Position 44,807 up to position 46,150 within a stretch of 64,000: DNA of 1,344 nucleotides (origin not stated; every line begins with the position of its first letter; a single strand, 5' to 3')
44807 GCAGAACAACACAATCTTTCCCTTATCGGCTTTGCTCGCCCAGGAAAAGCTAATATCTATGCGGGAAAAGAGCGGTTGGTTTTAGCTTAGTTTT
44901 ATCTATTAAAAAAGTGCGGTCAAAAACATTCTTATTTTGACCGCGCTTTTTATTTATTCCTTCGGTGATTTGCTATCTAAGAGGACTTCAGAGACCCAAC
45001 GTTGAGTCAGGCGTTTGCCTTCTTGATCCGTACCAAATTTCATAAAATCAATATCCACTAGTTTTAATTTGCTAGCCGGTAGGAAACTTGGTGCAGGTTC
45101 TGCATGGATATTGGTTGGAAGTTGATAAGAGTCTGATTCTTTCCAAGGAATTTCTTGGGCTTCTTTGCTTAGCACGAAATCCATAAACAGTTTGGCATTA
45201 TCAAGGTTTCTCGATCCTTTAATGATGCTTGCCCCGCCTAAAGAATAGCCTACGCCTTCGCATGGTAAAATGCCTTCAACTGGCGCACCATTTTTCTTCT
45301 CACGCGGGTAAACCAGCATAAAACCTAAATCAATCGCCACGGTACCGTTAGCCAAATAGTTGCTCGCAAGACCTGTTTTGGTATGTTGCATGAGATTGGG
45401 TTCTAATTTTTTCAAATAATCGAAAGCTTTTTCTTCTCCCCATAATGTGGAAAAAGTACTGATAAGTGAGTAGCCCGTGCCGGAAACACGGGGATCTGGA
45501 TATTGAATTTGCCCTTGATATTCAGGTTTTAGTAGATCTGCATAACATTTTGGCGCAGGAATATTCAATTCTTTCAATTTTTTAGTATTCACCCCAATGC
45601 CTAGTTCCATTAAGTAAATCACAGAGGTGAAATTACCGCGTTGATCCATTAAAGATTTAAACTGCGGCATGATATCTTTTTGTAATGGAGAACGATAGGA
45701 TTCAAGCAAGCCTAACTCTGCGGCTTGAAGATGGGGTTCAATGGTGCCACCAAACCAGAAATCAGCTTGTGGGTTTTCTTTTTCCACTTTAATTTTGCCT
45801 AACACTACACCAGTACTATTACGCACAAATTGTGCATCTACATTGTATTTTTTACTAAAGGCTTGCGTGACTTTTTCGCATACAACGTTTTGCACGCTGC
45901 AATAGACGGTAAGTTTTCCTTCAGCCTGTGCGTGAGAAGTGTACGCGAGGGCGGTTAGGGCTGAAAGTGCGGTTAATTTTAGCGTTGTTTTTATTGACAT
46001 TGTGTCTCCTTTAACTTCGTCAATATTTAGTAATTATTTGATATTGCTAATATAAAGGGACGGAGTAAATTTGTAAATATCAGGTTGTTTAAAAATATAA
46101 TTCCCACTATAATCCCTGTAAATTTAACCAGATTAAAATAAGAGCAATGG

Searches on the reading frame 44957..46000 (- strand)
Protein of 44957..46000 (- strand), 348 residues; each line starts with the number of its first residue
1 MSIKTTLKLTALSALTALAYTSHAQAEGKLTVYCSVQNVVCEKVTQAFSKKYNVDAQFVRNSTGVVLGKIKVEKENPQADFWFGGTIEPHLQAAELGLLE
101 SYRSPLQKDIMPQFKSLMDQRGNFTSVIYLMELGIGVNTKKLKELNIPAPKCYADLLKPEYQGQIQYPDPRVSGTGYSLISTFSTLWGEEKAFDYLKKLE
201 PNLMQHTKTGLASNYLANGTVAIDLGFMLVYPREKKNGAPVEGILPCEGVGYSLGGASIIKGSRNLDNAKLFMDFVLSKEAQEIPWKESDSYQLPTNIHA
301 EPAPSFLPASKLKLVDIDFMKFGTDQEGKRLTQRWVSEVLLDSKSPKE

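Call 10: search_solved_structures(query=window:44957-46000:-, max_evalue=1e-20, show_alignments=3)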
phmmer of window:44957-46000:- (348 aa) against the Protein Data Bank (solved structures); distinct sequences matched with E-value up to 1e-20: 3.
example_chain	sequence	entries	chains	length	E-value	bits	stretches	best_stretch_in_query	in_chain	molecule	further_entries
6wce_A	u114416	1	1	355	1.2e-124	419.1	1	24-341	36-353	Pyridoxal-5-phosphate binding protein A (P5PA)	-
8x1a_B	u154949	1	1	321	2.9e-110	371.9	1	26-341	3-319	Iron(III) ABC transporter, periplasmic iron-compound-binding protein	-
4r72_A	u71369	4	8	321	1.1e-107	363.4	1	27-341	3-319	ABC-type Fe3+ transport system, periplasmic component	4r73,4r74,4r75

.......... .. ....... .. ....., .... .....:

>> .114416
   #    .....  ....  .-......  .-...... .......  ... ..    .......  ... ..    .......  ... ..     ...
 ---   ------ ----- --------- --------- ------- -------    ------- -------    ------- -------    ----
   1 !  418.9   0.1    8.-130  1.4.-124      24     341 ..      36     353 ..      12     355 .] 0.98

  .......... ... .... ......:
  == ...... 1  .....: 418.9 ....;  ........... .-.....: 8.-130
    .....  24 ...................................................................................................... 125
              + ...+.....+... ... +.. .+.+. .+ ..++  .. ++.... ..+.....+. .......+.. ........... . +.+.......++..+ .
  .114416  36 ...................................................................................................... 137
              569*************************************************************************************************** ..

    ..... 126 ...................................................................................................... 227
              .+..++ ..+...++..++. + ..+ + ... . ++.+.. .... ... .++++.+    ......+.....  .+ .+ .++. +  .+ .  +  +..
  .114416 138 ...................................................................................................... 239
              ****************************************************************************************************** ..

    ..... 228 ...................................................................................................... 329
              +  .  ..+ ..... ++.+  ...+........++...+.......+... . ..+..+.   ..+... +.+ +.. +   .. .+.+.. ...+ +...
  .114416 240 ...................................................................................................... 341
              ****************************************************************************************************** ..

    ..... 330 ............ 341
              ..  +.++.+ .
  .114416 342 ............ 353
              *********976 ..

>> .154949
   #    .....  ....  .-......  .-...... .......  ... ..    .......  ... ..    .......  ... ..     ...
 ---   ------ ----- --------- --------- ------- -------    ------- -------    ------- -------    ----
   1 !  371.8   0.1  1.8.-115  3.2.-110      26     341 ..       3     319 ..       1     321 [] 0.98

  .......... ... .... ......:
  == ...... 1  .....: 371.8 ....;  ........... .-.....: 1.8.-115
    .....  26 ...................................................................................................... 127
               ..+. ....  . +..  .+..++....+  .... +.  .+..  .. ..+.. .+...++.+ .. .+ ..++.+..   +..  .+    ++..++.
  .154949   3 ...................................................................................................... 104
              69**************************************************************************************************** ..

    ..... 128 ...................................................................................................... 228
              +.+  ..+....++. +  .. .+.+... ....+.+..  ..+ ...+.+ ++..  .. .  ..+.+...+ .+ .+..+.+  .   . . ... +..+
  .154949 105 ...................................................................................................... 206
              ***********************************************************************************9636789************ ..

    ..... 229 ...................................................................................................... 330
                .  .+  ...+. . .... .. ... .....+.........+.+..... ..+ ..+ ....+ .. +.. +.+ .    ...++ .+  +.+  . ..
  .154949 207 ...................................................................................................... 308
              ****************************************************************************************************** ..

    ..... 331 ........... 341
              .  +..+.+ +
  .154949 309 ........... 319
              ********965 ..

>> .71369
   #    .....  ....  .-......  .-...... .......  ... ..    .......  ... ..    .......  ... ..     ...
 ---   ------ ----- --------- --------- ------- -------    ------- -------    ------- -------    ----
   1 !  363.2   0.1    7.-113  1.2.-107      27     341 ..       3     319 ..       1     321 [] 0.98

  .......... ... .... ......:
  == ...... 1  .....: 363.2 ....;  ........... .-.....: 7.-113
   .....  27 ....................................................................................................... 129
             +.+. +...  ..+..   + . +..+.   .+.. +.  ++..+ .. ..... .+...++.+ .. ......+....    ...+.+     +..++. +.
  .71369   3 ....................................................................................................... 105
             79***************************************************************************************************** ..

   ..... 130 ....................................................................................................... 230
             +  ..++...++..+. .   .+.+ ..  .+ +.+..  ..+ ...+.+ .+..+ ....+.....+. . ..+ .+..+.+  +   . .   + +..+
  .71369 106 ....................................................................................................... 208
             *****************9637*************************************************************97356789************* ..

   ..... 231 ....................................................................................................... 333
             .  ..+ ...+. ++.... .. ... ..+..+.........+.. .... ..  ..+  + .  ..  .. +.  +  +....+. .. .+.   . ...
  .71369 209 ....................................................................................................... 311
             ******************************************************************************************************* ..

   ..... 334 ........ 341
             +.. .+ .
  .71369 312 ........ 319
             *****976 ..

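Call 21: search_protein_families(library=ncbifam, proteins=[window:44957-46000:-], max_evalue=0.00001)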
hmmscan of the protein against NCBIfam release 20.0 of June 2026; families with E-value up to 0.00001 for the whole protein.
window:44957-46000:- (348 aa): 4 families
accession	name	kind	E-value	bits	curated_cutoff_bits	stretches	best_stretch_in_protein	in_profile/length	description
TIGR03261.1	phnS2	equivalog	4.8e-57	193.5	392.75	1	14-327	8-319/334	putative 2-aminoethylphosphonate ABC transporter substrate-binding protein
NF011620.1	PRK15046.1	equivalog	3.4e-31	108.2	310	1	9-283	6-279/334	2-aminoethylphosphonate ABC transporter substrate-binding protein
TIGR03227.1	PhnS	equivalog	2.3e-29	102.4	395.3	1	7-343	12-350/360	2-aminoethylphosphonate ABC transporter substrate-binding protein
TIGR01254.1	sfuA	subfamily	1.6e-15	57.2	93.4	1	37-284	16-259/306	thiamine ABC transporter substrate-binding protein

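Call 45: find_homologous_proteins(query=window:44957-46000:-, max_evalue=1e-60)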
Query window:44957-46000:- (348 aa): 1528 proteins with E <= 1e-60 among 6095 candidates; the best 120 are listed.
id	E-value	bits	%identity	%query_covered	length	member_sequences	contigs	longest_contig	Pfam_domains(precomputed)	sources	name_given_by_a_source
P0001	4.0e-224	761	97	100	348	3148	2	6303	PF13531.12,PF13416.12,PF13343.12,PF01547.31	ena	-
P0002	9.1e-202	688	91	100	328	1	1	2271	PF13531.12,PF13416.12,PF13343.12,PF01547.31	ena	-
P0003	4.2e-190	649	83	97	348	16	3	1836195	PF13531.12,PF13416.12,PF13343.12,PF01547.31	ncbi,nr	ncbi:ABC transporter substrate-binding protein [Haemophilus influenzae]|nr:ABC transporter substrate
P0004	1.9e-188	644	85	100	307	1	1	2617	PF13531.12,PF13416.12,PF13343.12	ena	-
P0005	9.4e-166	569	71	100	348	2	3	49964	PF13531.12,PF13416.12,PF13343.12,PF01547.31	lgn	-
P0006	5.1e-165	567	71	97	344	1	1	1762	PF13531.12,PF13416.12,PF13343.12,PF01547.31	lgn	-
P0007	1.8e-164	565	73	97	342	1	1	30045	PF13531.12,PF13416.12,PF13343.12,PF01547.31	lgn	-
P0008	2.6e-163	561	71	97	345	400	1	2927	PF13531.12,PF13416.12,PF13343.12,PF01547.31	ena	-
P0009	2.2e-162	558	70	97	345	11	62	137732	PF13531.12,PF13416.12,PF13343.12,PF01547.31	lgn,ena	-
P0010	1.1e-161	556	72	97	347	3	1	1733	PF13531.12,PF13416.12,PF13343.12,PF01547.31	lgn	-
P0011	4.9e-161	554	72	97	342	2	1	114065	PF13531.12,PF13416.12,PF13343.12,PF01547.31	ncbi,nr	ncbi:ABC transporter substrate-binding protein [Rodentibacter myodis]|nr:ABC transporter substrate-b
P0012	2.0e-160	552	72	97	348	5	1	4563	PF13531.12,PF13416.12,PF13343.12,PF01547.31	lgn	-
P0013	6.9e-159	547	71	96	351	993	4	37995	PF13531.12,PF13416.12,PF13343.12,PF01547.31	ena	-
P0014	2.2e-155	535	66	97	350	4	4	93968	PF13531.12,PF13416.12,PF13343.12,PF01547.31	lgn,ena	-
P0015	1.4e-154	532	67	96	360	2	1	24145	PF13531.12,PF13416.12,PF13343.12,PF01547.31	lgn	-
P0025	5.6e-149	514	65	98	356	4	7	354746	PF13531.12,PF13416.12,PF13343.12,PF01547.31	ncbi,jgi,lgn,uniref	ncbi:ABC transporter substrate-binding protein [Lonepinella koalarum]|uniref:ABC transporter substra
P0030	1.5e-147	509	65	97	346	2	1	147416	PF13531.12,PF13416.12,PF13343.12,PF01547.31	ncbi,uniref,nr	ncbi:hypothetical protein BKK54_00395 [Rodentibacter genomosp. 1]|uniref:Iron ABC transporter substr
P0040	8.9e-145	500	64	96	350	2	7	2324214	PF13531.12,PF13416.12,PF13343.12,PF01547.31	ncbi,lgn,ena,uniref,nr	ncbi:ABC transporter substrate-binding protein [Pasteurella bettyae]|uniref:ABC transporter, solute-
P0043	4.2e-143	495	67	90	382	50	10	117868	PF13531.12,PF13416.12,PF13343.12,PF01547.31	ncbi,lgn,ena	-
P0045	8.7e-143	494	64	97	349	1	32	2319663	PF13531.12,PF13416.12,PF13343.12,PF01547.31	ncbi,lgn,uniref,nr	ncbi:hypothetical protein CBG46_09795 [Actinobacillus succinogenes]|uniref:Extracellular solute-bind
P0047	9.6e-142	490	63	97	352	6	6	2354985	PF13531.12,PF13416.12,PF13343.12,PF01547.31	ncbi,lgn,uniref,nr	ncbi:ABC transporter substrate-binding protein [Basfia succiniciproducens]|uniref:Iron(III) transpor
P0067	3.5e-131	456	59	95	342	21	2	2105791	PF13531.12,PF13416.12,PF13343.12,PF01547.31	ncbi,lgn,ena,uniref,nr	ncbi:hypothetical protein D11S_1004 [Aggregatibacter actinomycetemcomitans D11S-1]|uniref:ABC transp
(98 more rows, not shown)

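Call 47: find_encoding_contigs(protein=P0045, flank=6000, max_places=2)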
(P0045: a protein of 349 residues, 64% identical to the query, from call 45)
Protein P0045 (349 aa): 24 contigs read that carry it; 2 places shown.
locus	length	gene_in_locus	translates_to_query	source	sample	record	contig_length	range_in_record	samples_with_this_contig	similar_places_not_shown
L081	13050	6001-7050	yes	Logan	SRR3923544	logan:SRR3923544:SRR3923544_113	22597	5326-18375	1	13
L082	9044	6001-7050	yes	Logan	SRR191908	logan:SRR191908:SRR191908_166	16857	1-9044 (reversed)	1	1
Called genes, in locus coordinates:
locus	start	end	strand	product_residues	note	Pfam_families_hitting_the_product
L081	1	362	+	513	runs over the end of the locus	PF04715:, PF00425:Chorismate_bind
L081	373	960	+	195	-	PF00117:GATase, PF07722:Peptidase_C26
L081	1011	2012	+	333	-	PF02885:Glycos_trans_3N, PF00591:Glycos_transf_3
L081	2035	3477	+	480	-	PF00218:IGPS, PF00697:PRAI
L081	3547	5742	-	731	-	PF00580:UvrD-helicase, PF13245:AAA_19, PF13604:AAA_30 (faint), PF13361:UvrD_C, PF13538:UvrD_C_2, PF21196:PcrA_UvrD_tudor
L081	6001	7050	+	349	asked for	PF01547:SBP_bac_1, PF13531:SBP_bac_11, PF13416:SBP_bac_8, PF13343:SBP_bac_6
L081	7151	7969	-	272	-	PF02634:FdhD-NarQ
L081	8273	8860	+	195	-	PF04879:Molybdop_Fe4S4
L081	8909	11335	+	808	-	PF00384:Molybdopterin, PF01568:Molydop_binding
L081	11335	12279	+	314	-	PF12838:Fer4_7 (weak), PF13187:Fer4_9 (weak), PF13237:Fer4_10 (weak), PF13247:Fer4_11, PF14697:Fer4_21 (weak), PF00037:Fer4 (weak), PF12837:Fer4_6 (weak), PF09163:Form-deh_trans, +4 more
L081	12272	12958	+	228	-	PF01292:Ni_hydr_CYTB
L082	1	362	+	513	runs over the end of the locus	PF04715:, PF00425:Chorismate_bind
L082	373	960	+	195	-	PF00117:GATase, PF07722:Peptidase_C26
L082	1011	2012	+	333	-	PF02885:Glycos_trans_3N, PF00591:Glycos_transf_3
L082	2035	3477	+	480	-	PF00218:IGPS, PF00697:PRAI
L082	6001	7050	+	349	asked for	PF01547:SBP_bac_1, PF13531:SBP_bac_11, PF13416:SBP_bac_8, PF13343:SBP_bac_6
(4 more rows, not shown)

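Call 48: find_encoding_contigs(protein=P0003, flank=6000, max_places=2)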
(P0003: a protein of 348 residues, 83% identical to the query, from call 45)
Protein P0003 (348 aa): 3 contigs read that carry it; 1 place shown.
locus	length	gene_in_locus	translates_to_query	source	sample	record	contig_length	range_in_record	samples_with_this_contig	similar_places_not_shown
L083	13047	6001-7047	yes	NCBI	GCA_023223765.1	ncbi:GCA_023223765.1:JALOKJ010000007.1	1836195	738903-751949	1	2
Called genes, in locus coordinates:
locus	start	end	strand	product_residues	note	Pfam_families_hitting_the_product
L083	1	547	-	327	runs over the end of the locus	PF00005:ABC_tran, PF08352:oligo_HPY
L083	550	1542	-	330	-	PF02463:SMC_N, PF00005:ABC_tran, PF13304:AAA_21, PF08352:oligo_HPY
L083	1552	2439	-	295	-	PF12911:OppC_N, PF00528:BPD_transp_1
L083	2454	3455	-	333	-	PF19300:BPD_transp_1_N, PF00528:BPD_transp_1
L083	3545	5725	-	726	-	PF00580:UvrD-helicase, PF13245:AAA_19, PF13604:AAA_30 (faint), PF01443:Viral_helicase1 (faint), PF13361:UvrD_C, PF13538:UvrD_C_2, PF21196:PcrA_UvrD_tudor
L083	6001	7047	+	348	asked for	PF01547:SBP_bac_1 (weak), PF13531:SBP_bac_11, PF13416:SBP_bac_8, PF13343:SBP_bac_6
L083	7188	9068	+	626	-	PF02518:HATPase_c, PF13589:HATPase_c_3, PF00183:HSP90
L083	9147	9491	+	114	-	PF03960:ArsC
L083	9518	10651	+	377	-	PF01546:Peptidase_M20, PF07687:M20_dimer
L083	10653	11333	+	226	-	PF02557:VanY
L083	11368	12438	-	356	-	PF02463:SMC_N (faint), PF00005:ABC_tran, PF13304:AAA_21 (faint)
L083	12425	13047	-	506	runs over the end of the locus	PF00528:BPD_transp_1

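Call 49: find_encoding_contigs(protein=P0025, flank=6000, max_places=2)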
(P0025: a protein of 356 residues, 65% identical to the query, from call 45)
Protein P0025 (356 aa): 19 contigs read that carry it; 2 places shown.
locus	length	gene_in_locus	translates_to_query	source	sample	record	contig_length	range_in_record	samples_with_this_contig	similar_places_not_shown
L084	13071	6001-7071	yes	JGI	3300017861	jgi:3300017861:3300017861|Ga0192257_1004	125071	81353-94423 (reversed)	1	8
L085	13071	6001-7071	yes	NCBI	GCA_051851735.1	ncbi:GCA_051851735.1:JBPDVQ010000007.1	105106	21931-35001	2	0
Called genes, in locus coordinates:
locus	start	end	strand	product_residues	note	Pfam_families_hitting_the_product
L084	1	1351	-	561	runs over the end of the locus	PF00528:BPD_transp_1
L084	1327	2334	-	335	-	PF01547:SBP_bac_1, PF13531:SBP_bac_11, PF13343:SBP_bac_6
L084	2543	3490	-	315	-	PF00892:EamA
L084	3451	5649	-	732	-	PF00580:UvrD-helicase, PF13245:AAA_19, PF13604:AAA_30 (faint), PF01443:Viral_helicase1 (faint), PF13361:UvrD_C, PF13538:UvrD_C_2, PF21196:PcrA_UvrD_tudor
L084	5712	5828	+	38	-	-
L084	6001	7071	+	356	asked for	PF13531:SBP_bac_11, PF01547:SBP_bac_1, PF13416:SBP_bac_8, PF13343:SBP_bac_6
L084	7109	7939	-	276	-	PF02634:FdhD-NarQ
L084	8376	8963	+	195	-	PF04879:Molybdop_Fe4S4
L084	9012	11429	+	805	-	PF00384:Molybdopterin, PF01568:Molydop_binding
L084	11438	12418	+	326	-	PF12838:Fer4_7 (weak), PF13237:Fer4_10 (weak), PF13247:Fer4_11, PF14697:Fer4_21, PF00037:Fer4 (weak), PF12837:Fer4_6 (weak), PF13237:Fer4_10 (weak), PF09163:Form-deh_trans, +3 more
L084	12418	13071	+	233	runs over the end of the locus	PF01292:Ni_hydr_CYTB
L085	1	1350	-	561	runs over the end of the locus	PF00528:BPD_transp_1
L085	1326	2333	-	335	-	PF01547:SBP_bac_1, PF13531:SBP_bac_11, PF13343:SBP_bac_6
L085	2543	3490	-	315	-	PF00892:EamA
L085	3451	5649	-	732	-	PF00580:UvrD-helicase, PF13245:AAA_19, PF13604:AAA_30 (faint), PF01443:Viral_helicase1 (faint), PF13361:UvrD_C, PF13538:UvrD_C_2, PF21196:PcrA_UvrD_tudor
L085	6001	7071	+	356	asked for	PF13531:SBP_bac_11, PF01547:SBP_bac_1, PF13416:SBP_bac_8, PF13343:SBP_bac_6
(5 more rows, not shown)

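Call 62: find_encoding_contigs(protein=P0009, flank=4000, max_places=1)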
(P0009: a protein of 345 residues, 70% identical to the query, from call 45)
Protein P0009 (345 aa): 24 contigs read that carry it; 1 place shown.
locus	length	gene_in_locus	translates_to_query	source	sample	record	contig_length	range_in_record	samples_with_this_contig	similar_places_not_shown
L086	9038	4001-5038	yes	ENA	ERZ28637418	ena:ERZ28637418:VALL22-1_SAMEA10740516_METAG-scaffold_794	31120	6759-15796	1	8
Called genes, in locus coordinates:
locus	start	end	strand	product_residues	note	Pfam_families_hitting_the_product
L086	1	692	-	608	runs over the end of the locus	PF01541:GIY-YIG, PF27096:UvrC_M, PF02151:UVR, PF22920:UvrC_RNaseH, PF08459:UvrC_RNaseH_dom, PF14520:HHH_5, PF00633:HHH (weak)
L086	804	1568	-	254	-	PF02348:CTP_transf_3, PF12804:NTP_transf_3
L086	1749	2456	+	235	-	PF02592:Vut_1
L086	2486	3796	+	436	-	PF00083:Sugar_tr, PF07690:MFS_1, PF06779:MFS_4, PF07690:MFS_1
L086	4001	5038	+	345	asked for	PF13531:SBP_bac_11, PF01547:SBP_bac_1 (weak), PF13416:SBP_bac_8, PF13343:SBP_bac_6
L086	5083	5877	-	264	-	PF00459:Inositol_P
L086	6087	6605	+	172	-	PF07963:N_methyl (weak)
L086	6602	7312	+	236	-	PF27121:PpdB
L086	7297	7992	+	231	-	PF10833:DUF2572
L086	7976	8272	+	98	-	PF17344:DUF5374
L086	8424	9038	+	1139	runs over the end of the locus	PF04257:RecC_N, PF27451:RecC_4th, PF17946:RecC_C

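Call 63: find_encoding_contigs(protein=P0013, flank=4000, max_places=1)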
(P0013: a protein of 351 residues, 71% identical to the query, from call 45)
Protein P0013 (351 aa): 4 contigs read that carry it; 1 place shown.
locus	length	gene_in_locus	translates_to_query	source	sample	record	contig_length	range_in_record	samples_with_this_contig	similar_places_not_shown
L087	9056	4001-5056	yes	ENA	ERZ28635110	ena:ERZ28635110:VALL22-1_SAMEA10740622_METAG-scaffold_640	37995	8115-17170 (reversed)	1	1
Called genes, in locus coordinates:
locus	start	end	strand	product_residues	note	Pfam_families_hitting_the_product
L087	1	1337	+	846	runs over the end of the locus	-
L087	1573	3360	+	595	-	PF00501:AMP-binding, PF23562:AMP-binding_C_3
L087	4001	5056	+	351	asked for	PF13531:SBP_bac_11, PF01547:SBP_bac_1, PF13416:SBP_bac_8, PF13343:SBP_bac_6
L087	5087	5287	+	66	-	-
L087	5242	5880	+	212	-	PF00293:NUDIX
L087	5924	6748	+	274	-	PF00149:Metallophos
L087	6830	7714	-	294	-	PF06325:PrmA, PF03602:Cons_hypoth95 (faint), PF05175:MTS, PF13489:Methyltransf_23, PF13847:Methyltransf_31, PF08241:Methyltransf_11 (weak), PF08242:Methyltransf_12, PF13649:Methyltransf_25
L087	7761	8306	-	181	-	PF02661:Fic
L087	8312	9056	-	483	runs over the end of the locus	PF00474:SSF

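Call 64: find_encoding_contigs(protein=P0011, flank=4000, max_places=1)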
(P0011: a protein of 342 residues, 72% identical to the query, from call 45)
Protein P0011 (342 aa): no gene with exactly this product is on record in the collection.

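Call 65: find_encoding_contigs(protein=P0047, flank=4000, max_places=1)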
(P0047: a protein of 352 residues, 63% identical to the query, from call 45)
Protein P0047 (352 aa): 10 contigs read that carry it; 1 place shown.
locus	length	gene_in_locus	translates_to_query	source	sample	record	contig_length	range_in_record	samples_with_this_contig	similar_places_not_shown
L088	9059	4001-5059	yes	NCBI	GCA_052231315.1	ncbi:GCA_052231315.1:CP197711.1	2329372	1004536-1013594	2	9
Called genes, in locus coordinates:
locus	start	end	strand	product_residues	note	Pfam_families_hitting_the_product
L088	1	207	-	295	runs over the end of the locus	PF12911:OppC_N, PF00528:BPD_transp_1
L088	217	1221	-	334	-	PF19300:BPD_transp_1_N, PF00528:BPD_transp_1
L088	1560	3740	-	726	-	PF00580:UvrD-helicase, PF13245:AAA_19, PF13604:AAA_30 (faint), PF01443:Viral_helicase1 (faint), PF13361:UvrD_C, PF13538:UvrD_C_2 (weak), PF21196:PcrA_UvrD_tudor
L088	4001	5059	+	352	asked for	PF01547:SBP_bac_1, PF13531:SBP_bac_11, PF13416:SBP_bac_8, PF13343:SBP_bac_6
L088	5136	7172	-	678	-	PF00270:DEAD (faint), PF04851:ResIII, PF17757:UvrB_inter, PF27431:UvrB_3rd, PF00271:Helicase_C, PF12344:UvrB, PF02151:UVR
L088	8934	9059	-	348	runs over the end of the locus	PF00089:Trypsin, PF13365:Trypsin_2, PF00595:PDZ, PF13180:PDZ_2, PF17820:PDZ_6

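Call 66: find_encoding_contigs(protein=P0067, flank=4000, max_places=1)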
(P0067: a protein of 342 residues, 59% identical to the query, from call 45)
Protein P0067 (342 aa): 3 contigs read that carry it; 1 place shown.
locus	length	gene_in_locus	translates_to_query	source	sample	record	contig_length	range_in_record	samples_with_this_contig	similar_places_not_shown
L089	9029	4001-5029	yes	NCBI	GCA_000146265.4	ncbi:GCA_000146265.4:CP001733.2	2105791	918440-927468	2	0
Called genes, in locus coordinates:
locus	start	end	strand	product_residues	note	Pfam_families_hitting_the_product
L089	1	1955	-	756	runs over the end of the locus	PF03477:ATP-cone, PF00317:Ribonuc_red_lgN, PF02867:Ribonuc_red_lgC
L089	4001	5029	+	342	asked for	PF13531:SBP_bac_11, PF01547:SBP_bac_1, PF13416:SBP_bac_8, PF13343:SBP_bac_6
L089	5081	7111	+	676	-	PF00528:BPD_transp_1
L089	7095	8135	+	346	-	PF02463:SMC_N (faint), PF00005:ABC_tran, PF13304:AAA_21 (weak)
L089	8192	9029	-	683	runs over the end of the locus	PF00128:Alpha-amylase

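Call 74: find_encoding_contigs(protein=P0005, flank=4000, max_places=1)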
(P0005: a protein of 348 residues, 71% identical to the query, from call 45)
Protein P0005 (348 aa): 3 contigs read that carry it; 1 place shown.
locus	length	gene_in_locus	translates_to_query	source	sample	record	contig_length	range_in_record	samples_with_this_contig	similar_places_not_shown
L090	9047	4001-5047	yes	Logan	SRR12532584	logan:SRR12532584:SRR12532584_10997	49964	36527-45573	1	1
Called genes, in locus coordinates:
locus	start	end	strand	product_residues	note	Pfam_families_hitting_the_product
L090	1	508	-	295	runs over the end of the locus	PF12911:OppC_N, PF00528:BPD_transp_1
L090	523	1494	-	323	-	PF19300:BPD_transp_1_N, PF00528:BPD_transp_1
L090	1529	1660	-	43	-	-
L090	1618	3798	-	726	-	PF00580:UvrD-helicase, PF13245:AAA_19, PF13604:AAA_30 (faint), PF13361:UvrD_C, PF13538:UvrD_C_2 (weak), PF21196:PcrA_UvrD_tudor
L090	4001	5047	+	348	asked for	PF13531:SBP_bac_11, PF01547:SBP_bac_1 (weak), PF13416:SBP_bac_8, PF13343:SBP_bac_6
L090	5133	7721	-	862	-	PF13291:ACT_4 (faint), PF08335:GlnD_UR_UTase, PF27444:GlnD_3rd, PF01966:HD, PF27446:GlnD_5th, PF01842:ACT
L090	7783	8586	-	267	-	PF00557:Peptidase_M24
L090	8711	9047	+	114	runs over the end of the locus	PF01521:Fe-S_biosyn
